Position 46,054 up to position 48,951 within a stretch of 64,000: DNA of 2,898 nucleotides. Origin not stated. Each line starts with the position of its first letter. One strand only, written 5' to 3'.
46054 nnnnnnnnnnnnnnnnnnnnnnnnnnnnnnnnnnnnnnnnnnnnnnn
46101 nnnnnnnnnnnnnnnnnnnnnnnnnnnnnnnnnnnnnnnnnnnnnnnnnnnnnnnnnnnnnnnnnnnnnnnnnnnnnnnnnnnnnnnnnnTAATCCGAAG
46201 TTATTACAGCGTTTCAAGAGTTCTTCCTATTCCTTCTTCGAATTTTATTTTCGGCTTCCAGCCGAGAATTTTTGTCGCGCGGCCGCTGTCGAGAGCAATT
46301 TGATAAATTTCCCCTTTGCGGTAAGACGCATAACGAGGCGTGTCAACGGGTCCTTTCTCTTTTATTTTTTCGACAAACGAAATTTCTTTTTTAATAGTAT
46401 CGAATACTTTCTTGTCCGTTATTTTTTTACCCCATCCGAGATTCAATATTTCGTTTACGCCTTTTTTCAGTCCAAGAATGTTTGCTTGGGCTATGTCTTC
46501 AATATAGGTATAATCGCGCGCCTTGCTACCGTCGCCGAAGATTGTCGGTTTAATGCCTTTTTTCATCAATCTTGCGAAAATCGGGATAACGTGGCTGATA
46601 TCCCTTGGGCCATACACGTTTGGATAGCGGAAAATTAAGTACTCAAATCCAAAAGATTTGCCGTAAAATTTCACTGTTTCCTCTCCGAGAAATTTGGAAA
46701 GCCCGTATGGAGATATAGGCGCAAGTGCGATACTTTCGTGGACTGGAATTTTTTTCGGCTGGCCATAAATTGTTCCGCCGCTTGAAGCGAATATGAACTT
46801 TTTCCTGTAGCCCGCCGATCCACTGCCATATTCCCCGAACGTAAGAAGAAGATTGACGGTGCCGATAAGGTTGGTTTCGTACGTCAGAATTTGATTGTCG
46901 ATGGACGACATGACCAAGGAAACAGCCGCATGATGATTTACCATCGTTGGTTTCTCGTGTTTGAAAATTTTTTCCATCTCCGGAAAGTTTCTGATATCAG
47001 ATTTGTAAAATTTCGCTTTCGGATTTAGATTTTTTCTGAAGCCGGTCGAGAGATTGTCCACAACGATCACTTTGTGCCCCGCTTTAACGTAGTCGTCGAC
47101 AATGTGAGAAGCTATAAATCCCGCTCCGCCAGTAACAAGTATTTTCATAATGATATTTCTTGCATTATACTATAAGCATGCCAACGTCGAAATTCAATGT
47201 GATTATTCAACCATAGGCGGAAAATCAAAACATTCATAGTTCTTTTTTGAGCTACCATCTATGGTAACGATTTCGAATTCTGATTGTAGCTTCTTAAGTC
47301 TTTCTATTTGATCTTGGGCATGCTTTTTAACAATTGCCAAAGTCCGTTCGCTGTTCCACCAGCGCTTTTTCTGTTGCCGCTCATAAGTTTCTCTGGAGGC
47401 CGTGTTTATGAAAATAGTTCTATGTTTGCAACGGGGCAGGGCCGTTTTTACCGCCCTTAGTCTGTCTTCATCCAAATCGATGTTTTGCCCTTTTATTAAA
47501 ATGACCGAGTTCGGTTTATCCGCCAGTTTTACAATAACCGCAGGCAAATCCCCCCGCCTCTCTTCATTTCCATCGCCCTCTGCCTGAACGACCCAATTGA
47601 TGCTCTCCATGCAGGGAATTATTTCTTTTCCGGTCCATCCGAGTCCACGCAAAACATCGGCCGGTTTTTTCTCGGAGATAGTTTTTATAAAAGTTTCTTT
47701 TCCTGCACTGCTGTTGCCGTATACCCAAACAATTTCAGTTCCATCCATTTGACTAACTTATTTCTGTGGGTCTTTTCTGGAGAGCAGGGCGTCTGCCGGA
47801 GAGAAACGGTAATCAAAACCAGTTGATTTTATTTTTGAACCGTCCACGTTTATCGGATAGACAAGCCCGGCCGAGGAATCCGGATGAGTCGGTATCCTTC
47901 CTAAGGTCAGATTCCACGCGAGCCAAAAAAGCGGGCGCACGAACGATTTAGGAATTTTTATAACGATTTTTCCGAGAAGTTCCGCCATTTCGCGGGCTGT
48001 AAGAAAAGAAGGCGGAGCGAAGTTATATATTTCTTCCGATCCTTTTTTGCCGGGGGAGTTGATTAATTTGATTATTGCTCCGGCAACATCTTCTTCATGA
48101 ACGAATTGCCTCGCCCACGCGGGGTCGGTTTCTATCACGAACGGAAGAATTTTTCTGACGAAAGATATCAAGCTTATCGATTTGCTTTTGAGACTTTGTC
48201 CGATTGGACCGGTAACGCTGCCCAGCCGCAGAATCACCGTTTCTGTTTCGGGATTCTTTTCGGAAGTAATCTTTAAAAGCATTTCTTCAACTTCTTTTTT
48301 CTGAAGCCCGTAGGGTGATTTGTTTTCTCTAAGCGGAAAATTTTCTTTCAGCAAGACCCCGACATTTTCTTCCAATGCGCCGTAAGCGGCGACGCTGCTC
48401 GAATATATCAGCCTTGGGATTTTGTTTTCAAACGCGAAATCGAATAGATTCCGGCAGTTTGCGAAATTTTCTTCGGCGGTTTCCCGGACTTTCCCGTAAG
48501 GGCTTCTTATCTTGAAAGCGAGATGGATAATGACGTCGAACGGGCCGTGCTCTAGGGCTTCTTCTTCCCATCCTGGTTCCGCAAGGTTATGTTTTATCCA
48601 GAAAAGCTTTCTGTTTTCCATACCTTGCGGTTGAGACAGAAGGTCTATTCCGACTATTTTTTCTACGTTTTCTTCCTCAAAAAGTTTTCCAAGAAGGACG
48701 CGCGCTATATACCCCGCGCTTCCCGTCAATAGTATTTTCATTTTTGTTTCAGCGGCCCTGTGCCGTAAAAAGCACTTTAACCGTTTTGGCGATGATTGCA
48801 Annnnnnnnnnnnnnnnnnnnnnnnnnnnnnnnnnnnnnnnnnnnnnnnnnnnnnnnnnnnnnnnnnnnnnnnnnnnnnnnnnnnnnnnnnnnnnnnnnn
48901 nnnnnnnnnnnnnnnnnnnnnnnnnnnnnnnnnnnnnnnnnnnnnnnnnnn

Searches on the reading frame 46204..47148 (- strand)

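Call 46: search_protein_families(library=pfam, proteins=[window:46204-47148:-], max_evalue=0.00001)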
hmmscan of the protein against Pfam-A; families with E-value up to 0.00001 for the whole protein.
window:46204-47148:- (314 aa): 5 families
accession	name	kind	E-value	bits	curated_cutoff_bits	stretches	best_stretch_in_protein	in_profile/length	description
PF01370.27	Epimerase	-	2e-55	188.3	20.9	1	3-238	1-240/240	NAD dependent epimerase/dehydratase family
PF16363.11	GDP_Man_Dehyd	-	4e-52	178.2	27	1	4-309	1-331/332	GDP-mannose 4,6 dehydratase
PF01073.25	3Beta_HSD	-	1.2e-15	57.8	22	1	4-229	1-231/280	3-beta hydroxysteroid dehydrogenase/isomerase family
PF04321.23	RmlD_sub_bind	-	1.6e-12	47.6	27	1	1-222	1-192/287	RmlD substrate binding domain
PF02719.21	Polysacc_synt_2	-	3e-11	43.5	20.2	0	3-101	1-112/293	Polysaccharide biosynthesis protein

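Call 50: search_protein_families(library=ncbifam, proteins=[window:46204-47148:-], max_evalue=1e-8)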
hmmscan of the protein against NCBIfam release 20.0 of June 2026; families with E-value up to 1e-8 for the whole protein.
window:46204-47148:- (314 aa): 15 families
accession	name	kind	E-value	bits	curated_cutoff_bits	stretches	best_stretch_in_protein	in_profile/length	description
TIGR01179.1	galE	equivalog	2.8e-47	161.1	262.3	1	2-302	1-312/332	UDP-glucose 4-epimerase GalE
TIGR01181.1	dTDP_gluc_dehyt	equivalog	1.7e-44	152.2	365.1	1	2-311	1-308/321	dTDP-glucose 4,6-dehydratase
NF007490.0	PRK10084.1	subfamily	4.9e-33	114.6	649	1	1-312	1-332/361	dTDP-glucose 4,6-dehydratase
NF007582.0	PRK10217.1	equivalog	2.4e-32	112.4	698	1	2-311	3-328/355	dTDP-glucose 4,6-dehydratase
TIGR02197.1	heptose_epim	equivalog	3.5e-30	105.2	274.6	1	3-307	1-306/316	ADP-glyceromanno-heptose 6-epimerase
NF011728.1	PRK15181.1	equivalog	1.3e-29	103.3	760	1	3-312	18-335/348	Vi polysaccharide biosynthesis UDP-N-acetylglucosaminuronic acid C-4 epimerase TviC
TIGR04180.1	EDH_00030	hypoth_equivalog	4.7e-28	98.1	475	1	3-301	1-296/297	NAD-dependent 4,6-dehydratase LegB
NF007956.0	PRK10675.1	subfamily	3.4e-26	92.2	394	1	1-161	1-162/338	UDP-glucose 4-epimerase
NF008360.0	PRK11150.1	equivalog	8.5e-20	71.2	452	1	117-253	110-251/310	ADP-glyceromanno-heptose 6-epimerase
TIGR02622.1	CDP_4_6_dhtase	equivalog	1.5e-15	57.2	278.45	1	2-104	6-115/352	CDP-glucose 4,6-dehydratase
TIGR01214.1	rmlD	equivalog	1e-13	51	224.05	1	2-229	1-199/285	dTDP-4-dehydrorhamnose reductase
NF047922.1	GDPFucSynFcl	equivalog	5.4e-13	49.1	500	1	51-311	38-298/308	GDP-L-fucose synthase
TIGR01472.1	gmd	equivalog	6.7e-13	48.5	415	1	45-309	56-333/342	GDP-mannose 4,6-dehydratase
NF043036.1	ErythonDh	equivalog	5.3e-11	42.3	325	1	1-164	1-165/321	D-erythronate dehydrogenase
NF042422.1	oxyalk_red_OleD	equivalog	2.3e-09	37.1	580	0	1-227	1-215/329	2-alkyl-3-oxoalkanoate reductase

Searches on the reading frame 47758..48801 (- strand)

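Call 46: search_protein_families(library=pfam, proteins=[window:47758-48801:-], max_evalue=0.00001)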
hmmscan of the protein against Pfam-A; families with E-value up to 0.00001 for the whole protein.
window:47758-48801:- (347 aa): 3 families
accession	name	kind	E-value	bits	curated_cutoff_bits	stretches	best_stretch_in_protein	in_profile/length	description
PF01370.27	Epimerase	-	2.9e-26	92.8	20.9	1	23-260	1-238/240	NAD dependent epimerase/dehydratase family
PF01073.25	3Beta_HSD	-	1.2e-09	38.1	22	1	25-244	2-226/280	3-beta hydroxysteroid dehydrogenase/isomerase family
PF16363.11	GDP_Man_Dehyd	-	2.1e-06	27.9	27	1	26-246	3-236/332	GDP-mannose 4,6 dehydratase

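Call 50: search_protein_families(library=ncbifam, proteins=[window:47758-48801:-], max_evalue=1e-8)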
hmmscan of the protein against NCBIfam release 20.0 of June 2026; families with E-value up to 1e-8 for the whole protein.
window:47758-48801:- (347 aa): 3 families
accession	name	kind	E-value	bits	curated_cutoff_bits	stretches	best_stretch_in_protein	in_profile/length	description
TIGR01179.1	galE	equivalog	1.9e-16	59.9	262.3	1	22-260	1-255/332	UDP-glucose 4-epimerase GalE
TIGR02197.1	heptose_epim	equivalog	2.1e-13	50.1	274.6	1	23-260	1-240/316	ADP-glyceromanno-heptose 6-epimerase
NF043036.1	ErythonDh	equivalog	2.5e-10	40.1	325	1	21-182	1-166/321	D-erythronate dehydrogenase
